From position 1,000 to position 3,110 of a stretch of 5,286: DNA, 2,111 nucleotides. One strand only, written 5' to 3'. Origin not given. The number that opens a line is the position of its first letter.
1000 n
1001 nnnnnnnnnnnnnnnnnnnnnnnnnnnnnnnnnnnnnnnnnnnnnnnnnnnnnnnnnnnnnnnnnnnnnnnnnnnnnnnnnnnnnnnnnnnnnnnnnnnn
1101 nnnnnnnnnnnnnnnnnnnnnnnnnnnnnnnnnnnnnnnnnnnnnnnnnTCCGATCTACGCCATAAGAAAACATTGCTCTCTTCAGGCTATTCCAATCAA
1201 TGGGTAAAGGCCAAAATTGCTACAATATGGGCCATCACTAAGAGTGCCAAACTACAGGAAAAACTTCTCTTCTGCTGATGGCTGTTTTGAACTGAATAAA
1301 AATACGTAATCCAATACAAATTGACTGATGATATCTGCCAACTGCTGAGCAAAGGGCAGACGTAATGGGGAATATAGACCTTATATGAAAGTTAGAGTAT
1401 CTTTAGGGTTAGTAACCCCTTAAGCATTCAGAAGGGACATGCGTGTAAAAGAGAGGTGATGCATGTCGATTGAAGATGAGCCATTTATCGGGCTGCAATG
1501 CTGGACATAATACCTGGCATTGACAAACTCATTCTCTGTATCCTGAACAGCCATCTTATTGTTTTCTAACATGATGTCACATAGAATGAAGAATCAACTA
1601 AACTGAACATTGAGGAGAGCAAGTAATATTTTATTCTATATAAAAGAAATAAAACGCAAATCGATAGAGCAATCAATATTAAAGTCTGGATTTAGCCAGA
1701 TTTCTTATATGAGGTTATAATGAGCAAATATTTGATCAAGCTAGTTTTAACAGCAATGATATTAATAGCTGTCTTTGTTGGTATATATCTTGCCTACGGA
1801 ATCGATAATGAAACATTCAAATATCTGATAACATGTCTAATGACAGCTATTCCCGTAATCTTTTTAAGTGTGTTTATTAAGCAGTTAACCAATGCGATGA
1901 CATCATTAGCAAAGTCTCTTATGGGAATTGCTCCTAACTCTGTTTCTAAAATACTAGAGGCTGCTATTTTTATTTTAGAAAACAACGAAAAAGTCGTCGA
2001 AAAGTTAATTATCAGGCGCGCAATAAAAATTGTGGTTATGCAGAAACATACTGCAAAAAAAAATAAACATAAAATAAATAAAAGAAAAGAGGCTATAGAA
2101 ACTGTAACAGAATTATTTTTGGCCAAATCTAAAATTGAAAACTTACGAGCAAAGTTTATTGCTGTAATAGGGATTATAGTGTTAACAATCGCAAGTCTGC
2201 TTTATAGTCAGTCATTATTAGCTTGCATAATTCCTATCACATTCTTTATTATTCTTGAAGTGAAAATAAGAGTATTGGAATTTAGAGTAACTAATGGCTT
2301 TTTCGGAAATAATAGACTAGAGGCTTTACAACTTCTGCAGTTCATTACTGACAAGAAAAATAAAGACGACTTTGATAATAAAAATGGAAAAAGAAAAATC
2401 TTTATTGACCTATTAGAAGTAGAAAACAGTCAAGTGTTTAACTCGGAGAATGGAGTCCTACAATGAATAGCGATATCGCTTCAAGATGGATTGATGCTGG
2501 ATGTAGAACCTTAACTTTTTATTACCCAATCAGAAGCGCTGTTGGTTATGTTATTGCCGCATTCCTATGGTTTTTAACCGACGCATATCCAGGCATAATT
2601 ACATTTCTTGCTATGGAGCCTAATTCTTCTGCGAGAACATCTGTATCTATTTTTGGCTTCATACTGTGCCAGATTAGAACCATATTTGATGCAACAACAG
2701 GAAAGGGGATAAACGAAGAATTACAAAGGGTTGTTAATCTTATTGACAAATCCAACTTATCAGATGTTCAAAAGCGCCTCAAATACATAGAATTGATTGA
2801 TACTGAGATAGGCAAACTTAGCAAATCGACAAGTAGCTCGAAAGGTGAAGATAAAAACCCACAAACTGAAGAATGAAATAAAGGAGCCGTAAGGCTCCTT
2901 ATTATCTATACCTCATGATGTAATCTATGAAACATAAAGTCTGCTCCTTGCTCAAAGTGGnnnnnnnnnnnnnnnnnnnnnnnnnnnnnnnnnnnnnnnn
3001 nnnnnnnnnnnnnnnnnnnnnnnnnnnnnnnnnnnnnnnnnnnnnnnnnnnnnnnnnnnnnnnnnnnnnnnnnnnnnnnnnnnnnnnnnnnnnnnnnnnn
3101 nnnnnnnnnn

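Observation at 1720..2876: AT-rich two-gene membrane-protein operon next to the integrase: candidate undescribed accessory or defence module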

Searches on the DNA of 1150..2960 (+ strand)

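Call 8: search_dna_similar(query=window:1600-2950:+, collection=ecoli_genomes, mode=near, max_rows=25)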
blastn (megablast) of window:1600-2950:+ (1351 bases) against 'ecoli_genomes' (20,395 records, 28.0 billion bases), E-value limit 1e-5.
Records with a match: 2; places in all: 2; records where one place covers at least 80% of the query: 2.
Genomes with a match: 2 of 5426; with a place that covers at least 80% of the query: 2. Places per genome that has any: lowest 1, median 1, highest 1. On chromosomes: 2 places; on plasmids: 0.
Best place of each record, by identity: >=99% 2.
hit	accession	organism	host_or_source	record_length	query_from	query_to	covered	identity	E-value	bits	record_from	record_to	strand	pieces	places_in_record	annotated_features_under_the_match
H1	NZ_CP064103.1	Escherichia coli strain IR53017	Homo sapiens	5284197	1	1351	100%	99.6%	0e+0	2462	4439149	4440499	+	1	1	hypothetical protein (x2)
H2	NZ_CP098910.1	Escherichia coli strain CUVET19-970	Canis lupus familiaris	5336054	1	1351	100%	99.6%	0e+0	2462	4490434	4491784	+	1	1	hypothetical protein (x2)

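Call 9: search_dna_similar(query=window:1600-2950:+, collection=phages, mode=near, max_rows=25)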
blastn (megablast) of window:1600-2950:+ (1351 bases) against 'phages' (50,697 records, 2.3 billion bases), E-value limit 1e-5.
No match.

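Call 10: get_annotated_region(hit=H1, flank=12000)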
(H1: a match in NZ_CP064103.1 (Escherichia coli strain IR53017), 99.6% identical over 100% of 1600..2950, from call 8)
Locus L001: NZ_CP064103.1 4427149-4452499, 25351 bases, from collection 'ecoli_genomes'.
description: Escherichia coli strain IR53017 chromosome, complete genome
organism: Escherichia coli strain IR53017 (NCBI taxid 562)
replicon: chromosome; assembly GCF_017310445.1
host: Homo sapiens; source: -; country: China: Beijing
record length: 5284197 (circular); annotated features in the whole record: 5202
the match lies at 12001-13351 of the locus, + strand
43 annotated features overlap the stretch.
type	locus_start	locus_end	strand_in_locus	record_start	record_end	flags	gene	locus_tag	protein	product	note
CDS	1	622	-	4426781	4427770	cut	-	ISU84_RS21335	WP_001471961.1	DUF968 domain-containing protein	-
CDS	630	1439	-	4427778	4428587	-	-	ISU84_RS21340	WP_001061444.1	KilA-N domain-containing protein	-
CDS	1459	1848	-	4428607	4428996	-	-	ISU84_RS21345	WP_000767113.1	RusA family crossover junction endodeoxyribonuclease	-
CDS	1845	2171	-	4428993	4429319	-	-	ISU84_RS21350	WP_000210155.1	LexA family transcriptional regulator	-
CDS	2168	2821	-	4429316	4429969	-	-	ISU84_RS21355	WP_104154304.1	phage N-6-adenine-methyltransferase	-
CDS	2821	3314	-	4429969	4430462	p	-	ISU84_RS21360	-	PerC family transcriptional regulator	frameshifted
CDS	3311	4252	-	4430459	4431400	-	-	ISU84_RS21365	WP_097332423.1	helix-turn-helix domain-containing protein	-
CDS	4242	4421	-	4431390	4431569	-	-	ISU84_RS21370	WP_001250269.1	DUF4222 domain-containing protein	-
CDS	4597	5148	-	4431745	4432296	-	ymfL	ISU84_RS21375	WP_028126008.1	protein YmfL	-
CDS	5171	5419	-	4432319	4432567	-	-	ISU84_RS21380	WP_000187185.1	transcriptional regulator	-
CDS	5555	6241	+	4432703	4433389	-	-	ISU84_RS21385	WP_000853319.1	XRE family transcriptional regulator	-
CDS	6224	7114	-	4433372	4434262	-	-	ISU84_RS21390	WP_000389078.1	BRCT domain-containing protein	-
CDS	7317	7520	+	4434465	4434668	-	-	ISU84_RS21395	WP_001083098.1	ClpX C4-type zinc finger protein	-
CDS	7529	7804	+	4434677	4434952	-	-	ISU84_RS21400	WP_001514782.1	hypothetical protein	-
CDS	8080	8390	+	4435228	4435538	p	-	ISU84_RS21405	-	hypothetical protein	frameshifted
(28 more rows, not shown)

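Call 80: search_dna_similar(query=window:1150-1719:+, collection=ecoli_genomes, mode=distant, max_rows=15)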
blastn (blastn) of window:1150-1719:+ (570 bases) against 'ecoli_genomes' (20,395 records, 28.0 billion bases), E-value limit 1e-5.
Records with a match: 2; places in all: 2; records where one place covers at least 80% of the query: 2.
Genomes with a match: 2 of 5426; with a place that covers at least 80% of the query: 2. Places per genome that has any: lowest 1, median 1, highest 1. On chromosomes: 2 places; on plasmids: 0.
Best place of each record, by identity: >=99% 2.
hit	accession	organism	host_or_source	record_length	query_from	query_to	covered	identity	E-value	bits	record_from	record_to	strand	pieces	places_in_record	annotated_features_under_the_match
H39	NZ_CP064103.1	Escherichia coli strain IR53017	Homo sapiens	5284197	1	570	100%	99.6%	0e+0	1020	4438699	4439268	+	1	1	none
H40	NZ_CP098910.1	Escherichia coli strain CUVET19-970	Canis lupus familiaris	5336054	1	570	100%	99.6%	0e+0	1020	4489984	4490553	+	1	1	none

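Call 81: search_dna_similar(query=window:1150-2960:+, collection=plasmids, mode=distant, max_rows=15)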
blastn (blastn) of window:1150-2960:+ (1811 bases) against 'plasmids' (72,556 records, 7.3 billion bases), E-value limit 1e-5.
No match.

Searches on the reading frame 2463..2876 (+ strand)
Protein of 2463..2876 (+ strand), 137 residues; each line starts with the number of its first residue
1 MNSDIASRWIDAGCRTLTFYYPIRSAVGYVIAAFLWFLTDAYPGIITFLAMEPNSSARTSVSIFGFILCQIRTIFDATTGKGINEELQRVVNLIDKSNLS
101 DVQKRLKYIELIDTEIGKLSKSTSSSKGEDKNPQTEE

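Call 4: search_protein_families(library=pfam, proteins=[window:2463-2876:+], max_evalue=1)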
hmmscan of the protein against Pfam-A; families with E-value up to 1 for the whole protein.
window:2463-2876:+ (137 aa): 1 family
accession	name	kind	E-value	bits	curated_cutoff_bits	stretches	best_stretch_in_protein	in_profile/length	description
PF10391.15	DNA_pol_lambd_f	-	0.22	11.8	29.8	1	5-17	13-25/51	Fingers domain of DNA polymerase lambda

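Call 5: search_protein_families(library=padloc, proteins=[window:2463-2876:+], max_evalue=10)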
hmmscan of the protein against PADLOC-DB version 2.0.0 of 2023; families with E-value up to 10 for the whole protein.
window:2463-2876:+ (137 aa): 0 families

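Call 6: search_protein_families(library=phrogs, proteins=[window:2463-2876:+], max_evalue=1)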
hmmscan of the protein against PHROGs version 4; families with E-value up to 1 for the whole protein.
window:2463-2876:+ (137 aa): 2 families
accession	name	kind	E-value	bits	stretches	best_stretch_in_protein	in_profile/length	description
phrog_17322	-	unknown function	3.6e-13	50.6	1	2-122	3-124/136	-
phrog_33168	-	unknown function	0.32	12.1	1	63-121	23-80/101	-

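Call 7: search_protein_families(library=ncbifam, proteins=[window:2463-2876:+], max_evalue=1)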
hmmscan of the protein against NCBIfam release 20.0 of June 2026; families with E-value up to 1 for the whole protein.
window:2463-2876:+ (137 aa): 1 family
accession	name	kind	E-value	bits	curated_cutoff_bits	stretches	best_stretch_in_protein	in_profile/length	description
TIGR00475.1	selB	equivalog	0.054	12.2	242.25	1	75-109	146-180/581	selenocysteine-specific translation elongation factor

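Call 13: search_dna_similar(query=window:2463-2876:+, collection=phages, mode=protein, max_rows=30, max_evalue=0.001)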
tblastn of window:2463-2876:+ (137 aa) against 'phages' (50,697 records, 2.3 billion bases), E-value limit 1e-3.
Records with a match: 3; places in all: 3; records where one place covers at least 80% of the query: 3.
Best place of each record, by identity: <60% 3.
By first word of the organism name: Salmonella 2; Klebsiella 1.
By host as written in the record: Salmonella enterica subsp. enterica serovar Typhimurium strain LT2 2; horse 1.
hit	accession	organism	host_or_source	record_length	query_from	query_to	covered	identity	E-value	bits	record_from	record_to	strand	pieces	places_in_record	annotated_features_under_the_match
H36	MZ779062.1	Klebsiella phage pJN2-26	horse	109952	2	117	85%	25.6%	1e-5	49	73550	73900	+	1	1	hypothetical protein (x2)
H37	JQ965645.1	Salmonella phage SSU5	Salmonella enterica subsp. enterica ...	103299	2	117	85%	24.8%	1e-4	46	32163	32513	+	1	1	hypothetical protein (x2)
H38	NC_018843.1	Salmonella phage SSU5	Salmonella enterica subsp. enterica ...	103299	2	117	85%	24.8%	1e-4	46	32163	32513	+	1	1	hypothetical protein (x2)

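Call 17: find_homologous_proteins(query=window:2463-2876:+)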
Query window:2463-2876:+ (137 aa): 3 proteins with E <= 0.001 among 15 candidates.
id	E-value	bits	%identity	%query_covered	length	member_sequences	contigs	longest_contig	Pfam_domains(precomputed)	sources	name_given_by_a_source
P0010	2.8e-82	291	99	100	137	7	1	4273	-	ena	-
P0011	8.5e-73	261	86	100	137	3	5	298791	-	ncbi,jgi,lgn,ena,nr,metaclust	ncbi:MAG: hypothetical protein LBE90_04235 [Pantoea dispersa]|jgi:hypothetical protein|nr:hypothetic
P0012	2.8e-66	240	80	100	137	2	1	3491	-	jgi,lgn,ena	-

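Call 28: find_encoding_contigs(protein=P0011, flank=8000, max_places=6)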
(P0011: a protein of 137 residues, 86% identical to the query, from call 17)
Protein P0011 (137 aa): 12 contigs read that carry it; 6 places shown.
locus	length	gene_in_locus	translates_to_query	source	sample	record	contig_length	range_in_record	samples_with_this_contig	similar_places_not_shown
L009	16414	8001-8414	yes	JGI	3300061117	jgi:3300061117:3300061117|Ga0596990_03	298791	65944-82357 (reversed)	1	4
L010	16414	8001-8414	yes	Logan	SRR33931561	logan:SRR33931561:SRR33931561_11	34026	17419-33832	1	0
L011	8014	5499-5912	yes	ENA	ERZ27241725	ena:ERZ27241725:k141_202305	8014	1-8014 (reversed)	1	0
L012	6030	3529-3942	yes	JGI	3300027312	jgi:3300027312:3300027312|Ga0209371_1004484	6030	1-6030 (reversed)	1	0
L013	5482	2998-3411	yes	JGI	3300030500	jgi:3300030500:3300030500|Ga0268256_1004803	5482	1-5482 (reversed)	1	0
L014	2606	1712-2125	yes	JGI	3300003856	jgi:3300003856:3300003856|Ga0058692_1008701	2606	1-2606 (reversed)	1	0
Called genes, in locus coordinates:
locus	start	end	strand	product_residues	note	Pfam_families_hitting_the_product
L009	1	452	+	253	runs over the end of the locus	PF00106:adh_short, PF08659:KR, PF13561:adh_short_C2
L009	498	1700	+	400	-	PF00083:Sugar_tr (weak), PF07690:MFS_1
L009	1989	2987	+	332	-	PF01497:Peripla_BP_2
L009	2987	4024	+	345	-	PF01032:FecCD, PF00950:ABC-3 (weak)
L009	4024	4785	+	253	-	PF00005:ABC_tran, PF13304:AAA_21 (faint)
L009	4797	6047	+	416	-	PF07690:MFS_1, PF12832:MFS_1_like (weak)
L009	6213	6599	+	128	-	PF22658:YycE-like_N, PF22659:YycE-like_C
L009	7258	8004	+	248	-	-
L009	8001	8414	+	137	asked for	-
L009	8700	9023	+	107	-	PF03992:ABM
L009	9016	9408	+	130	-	PF01842:ACT (faint)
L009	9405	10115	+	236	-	PF01022:HTH_5 (weak), PF12840:HTH_20 (weak)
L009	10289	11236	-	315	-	PF04069:OpuAC, PF13379:NMT1_2, PF09084:NMT1, PF12974:Phosphonate-bd, PF16868:NMT1_3 (weak)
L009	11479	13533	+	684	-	PF04632:FUSC, PF06081:ArAE_1 (weak), PF13515:FUSC_2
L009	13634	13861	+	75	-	PF07338:YdgH_BhsA-like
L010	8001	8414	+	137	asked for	-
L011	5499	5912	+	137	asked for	-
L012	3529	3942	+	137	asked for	-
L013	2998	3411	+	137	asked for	-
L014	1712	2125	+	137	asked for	-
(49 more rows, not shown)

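Call 42: find_homologous_proteins(query=A3)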
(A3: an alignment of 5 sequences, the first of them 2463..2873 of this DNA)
Query A3 (5 sequences) (137 aa, profile of the alignment): 11 proteins with E <= 0.001 among 920 candidates.
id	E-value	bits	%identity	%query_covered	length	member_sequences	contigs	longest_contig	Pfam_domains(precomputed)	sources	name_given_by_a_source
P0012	9.4e-74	264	80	100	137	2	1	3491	-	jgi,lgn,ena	-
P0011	9.7e-73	261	86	100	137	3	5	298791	-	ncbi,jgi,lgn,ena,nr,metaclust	ncbi:MAG: hypothetical protein LBE90_04235 [Pantoea dispersa]|jgi:hypothetical protein|nr:hypothetic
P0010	1.0e-69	251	99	100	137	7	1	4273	-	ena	-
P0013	1.7e-54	201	25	88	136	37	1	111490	-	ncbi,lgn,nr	ncbi:TPA: hypothetical protein MBI17_004467 [Klebsiella pneumoniae]|nr:hypothetical protein [Klebsie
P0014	6.3e-47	177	26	88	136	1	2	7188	-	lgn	-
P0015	2.0e-42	162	24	89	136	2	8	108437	-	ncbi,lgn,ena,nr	ncbi:hypothetical protein QXC87_004525 [Escherichia coli]|nr:hypothetical protein [Escherichia coli]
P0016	6.8e-41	157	26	88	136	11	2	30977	-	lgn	-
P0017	8.0e-40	154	27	89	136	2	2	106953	-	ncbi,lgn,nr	ncbi:hypothetical protein JYR44_004116 [Salmonella enterica]|nr:hypothetical protein [Salmonella ent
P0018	9.1e-40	154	27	89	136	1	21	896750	-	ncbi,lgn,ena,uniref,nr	ncbi:hypothetical protein HVX64_23490 (plasmid) [Citrobacter sp. RHB20-C16]|uniref:Uncharacterized p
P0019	1.7e-39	153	27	89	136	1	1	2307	-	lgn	-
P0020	4.1e-39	152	26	88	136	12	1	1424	-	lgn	-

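Call 51: predict_structure(alignment_id=A4)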
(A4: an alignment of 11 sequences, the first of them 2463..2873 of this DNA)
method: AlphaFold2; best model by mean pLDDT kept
length: 137 residues; sequences in the alignment: 11
mean_pLDDT: 58.6   pTM: 0.32
mean pLDDT of the five models: 58.6, 54.4, 53.1, 51.0, 49.2
residues with pLDDT >= 90: 0; 70-90: 4; 50-70: 113; < 50: 20
segments of 3 or more residues with pLDDT < 50: 1-3, 121-137
pLDDT, mean of each block of 10 residues (from residue 1): 50 58 63 67 62 65 68 61 55 64 66 60 41 35
secondary structure, 60 per line:
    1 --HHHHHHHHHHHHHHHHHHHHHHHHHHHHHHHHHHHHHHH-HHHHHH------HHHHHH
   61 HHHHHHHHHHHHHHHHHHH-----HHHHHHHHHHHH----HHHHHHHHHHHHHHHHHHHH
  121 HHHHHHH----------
elements in order: H3-41 H43-48 H55-79 H85-96 H101-127

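Call 57: fold_search(model_id=the predicted structure, library=viral)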
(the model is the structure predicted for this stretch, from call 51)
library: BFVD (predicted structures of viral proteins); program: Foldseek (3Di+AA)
matches with E <= 10: 157; with E <= 0.001: 0
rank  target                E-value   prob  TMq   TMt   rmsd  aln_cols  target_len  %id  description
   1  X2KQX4                1.3e+00  0.10  0.23  0.19  11.0       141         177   13  DUF1360 domain-containing protein [Mycobacterium phage Badfish]
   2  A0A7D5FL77            1.4e+00  0.10  0.19  0.24  16.4       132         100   14  (no name in the UniProt tables at hand)
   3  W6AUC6                1.5e+00  0.09  0.21  0.23  24.4       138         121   12  Uncharacterized protein [Enterobacter phage PG7]
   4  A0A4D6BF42            1.7e+00  0.20  0.33  0.38  15.5       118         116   14  (no name in the UniProt tables at hand)
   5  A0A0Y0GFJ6            1.8e+00  0.08  0.20  0.20  18.8       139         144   12  Tegument protein [Glossina hytrovirus (isolate Glossina pallidipes/Ethiopia/Seibersdorf/-)]
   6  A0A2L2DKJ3            1.9e+00  0.23  0.28  0.39   6.4        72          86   21  Uncharacterized protein [Acanthamoeba polyphaga mimivirus]
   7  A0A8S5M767            1.9e+00  0.11  0.26  0.21  13.6       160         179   13  Uncharacterized protein [Siphoviridae sp. ctrgt10]
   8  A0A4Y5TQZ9            2.2e+00  0.12  0.31  0.33  16.1       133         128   16  Uncharacterized protein [Klebsiella phage Marfa]
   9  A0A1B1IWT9            2.2e+00  0.07  0.21  0.13  42.9       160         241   12  (no name in the UniProt tables at hand)
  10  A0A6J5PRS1            2.5e+00  0.12  0.22  0.28   9.5        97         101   11  Uncharacterized protein [uncultured Caudovirales phage]
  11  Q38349                2.5e+00  0.11  0.29  0.22  16.8       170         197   12  (no name in the UniProt tables at hand)
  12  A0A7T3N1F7            2.5e+00  0.05  0.18  0.15  17.3       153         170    8  Uncharacterized protein [Arthrobacter phage Wollypog]
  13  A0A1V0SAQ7            2.6e+00  0.09  0.22  0.16  10.6       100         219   16  Uncharacterized protein [Catovirus CTV1]
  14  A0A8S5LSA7            2.6e+00  0.07  0.21  0.18  20.2       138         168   14  Uncharacterized protein [Siphoviridae sp. ctYBm1]
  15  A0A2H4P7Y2            2.6e+00  0.05  0.20  0.18  22.6       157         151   12  Uncharacterized protein [Pseudomonas phage ventosus]
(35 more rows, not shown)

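Call 93: search_solved_structures(query=A10, max_evalue=1)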
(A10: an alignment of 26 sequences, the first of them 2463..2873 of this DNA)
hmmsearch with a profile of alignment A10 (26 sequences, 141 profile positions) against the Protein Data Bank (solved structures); distinct sequences matched with E-value up to 1: 19.
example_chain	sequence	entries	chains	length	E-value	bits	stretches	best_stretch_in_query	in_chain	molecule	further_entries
8cws_A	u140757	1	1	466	0.0002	24.6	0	91-131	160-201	F4132-2 Chain A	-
8cwy_A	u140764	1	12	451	0.0003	24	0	91-131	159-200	T32-15-1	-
5cwg_A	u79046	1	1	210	0.00058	23.1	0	82-129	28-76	Designed helical repeat protein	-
7mwr_B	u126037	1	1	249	0.0041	20.3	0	93-126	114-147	LHD101B4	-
6vfi_A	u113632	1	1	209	0.0061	19.7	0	34-125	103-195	O43_dn18A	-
5cwc_A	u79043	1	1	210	0.013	18.7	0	82-127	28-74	Designed helical repeat protein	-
5cwb_A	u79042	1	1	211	0.021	18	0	93-129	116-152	Designed helical repeat protein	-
8v00_A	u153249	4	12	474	0.12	15.5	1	31-84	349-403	Odorant receptor Orco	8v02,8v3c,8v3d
6c70_A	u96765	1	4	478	0.13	15.5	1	31-84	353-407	Odorant receptor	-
9hnh_A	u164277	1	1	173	0.14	15.3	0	84-128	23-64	Chains: A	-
9vqo_B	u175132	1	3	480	0.18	15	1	32-87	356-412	Odorant receptor coreceptor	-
9vqr_B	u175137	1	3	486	0.19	14.9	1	32-87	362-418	Odorant receptor coreceptor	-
9vqp_B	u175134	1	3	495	0.2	14.9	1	32-87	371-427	Odorant receptor coreceptor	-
9drl_A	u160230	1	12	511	0.36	14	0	87-129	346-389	T33-549_B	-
8efx_A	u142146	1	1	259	0.46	13.7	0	94-125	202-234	OtDUB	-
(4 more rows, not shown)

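Call 94: search_protein_families(library=pfam, alignment_id=A10, max_evalue=0.01)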
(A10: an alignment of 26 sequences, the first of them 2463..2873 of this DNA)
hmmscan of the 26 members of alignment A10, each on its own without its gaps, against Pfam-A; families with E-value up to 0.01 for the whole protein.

A. member 1, window:2463-2873:+ (137 aa): 0 families

B. families by the number of members that match (of 26 scanned): 2 families
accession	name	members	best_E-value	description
PF16964.10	TadF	1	0.0051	Putative tight adherence pilin protein F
PF18714.6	PI-TkoII_IV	1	0.0069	DNA polymerase II intein Domain IV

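Call 105: find_encoding_contigs(protein=P0018, flank=7000, max_places=5)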
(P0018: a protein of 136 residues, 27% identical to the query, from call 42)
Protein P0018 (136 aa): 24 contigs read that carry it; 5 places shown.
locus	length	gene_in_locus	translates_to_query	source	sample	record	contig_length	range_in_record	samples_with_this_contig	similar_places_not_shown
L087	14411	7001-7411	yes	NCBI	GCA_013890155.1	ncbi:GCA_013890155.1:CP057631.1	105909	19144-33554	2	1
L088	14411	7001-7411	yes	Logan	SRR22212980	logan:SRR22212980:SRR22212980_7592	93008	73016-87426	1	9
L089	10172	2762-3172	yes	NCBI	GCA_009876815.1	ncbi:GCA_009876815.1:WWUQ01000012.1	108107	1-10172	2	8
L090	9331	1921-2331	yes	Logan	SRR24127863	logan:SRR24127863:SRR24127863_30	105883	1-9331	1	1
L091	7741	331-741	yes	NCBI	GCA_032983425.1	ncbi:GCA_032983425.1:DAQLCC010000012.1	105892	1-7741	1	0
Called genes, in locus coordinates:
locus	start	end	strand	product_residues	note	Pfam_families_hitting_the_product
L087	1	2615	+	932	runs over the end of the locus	PF03406:Phage_fiber_2, PF20744:gp37_trimer (weak), PF13884:Peptidase_S74 (weak)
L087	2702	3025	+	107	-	-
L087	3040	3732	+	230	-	-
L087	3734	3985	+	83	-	-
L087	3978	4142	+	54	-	-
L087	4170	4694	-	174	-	PF00583:Acetyltransf_1, PF13508:Acetyltransf_7, PF08445:FR47 (weak), PF13673:Acetyltransf_10 (weak)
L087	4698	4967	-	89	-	PF08681:TacA1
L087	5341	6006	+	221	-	PF01656:CbiA, PF07015:VirC1 (weak), PF09140:MipZ, PF10609:ParA (weak), PF13614:AAA_31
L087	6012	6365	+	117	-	-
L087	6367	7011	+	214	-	-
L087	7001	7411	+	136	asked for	-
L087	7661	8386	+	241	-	-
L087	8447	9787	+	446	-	PF13481:AAA_25, PF03796:DnaB_C, PF06745:ATPase (weak)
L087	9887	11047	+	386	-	-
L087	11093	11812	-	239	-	PF13643:DUF4145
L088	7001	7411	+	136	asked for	-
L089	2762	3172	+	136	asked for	-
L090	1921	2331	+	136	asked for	-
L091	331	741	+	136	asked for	-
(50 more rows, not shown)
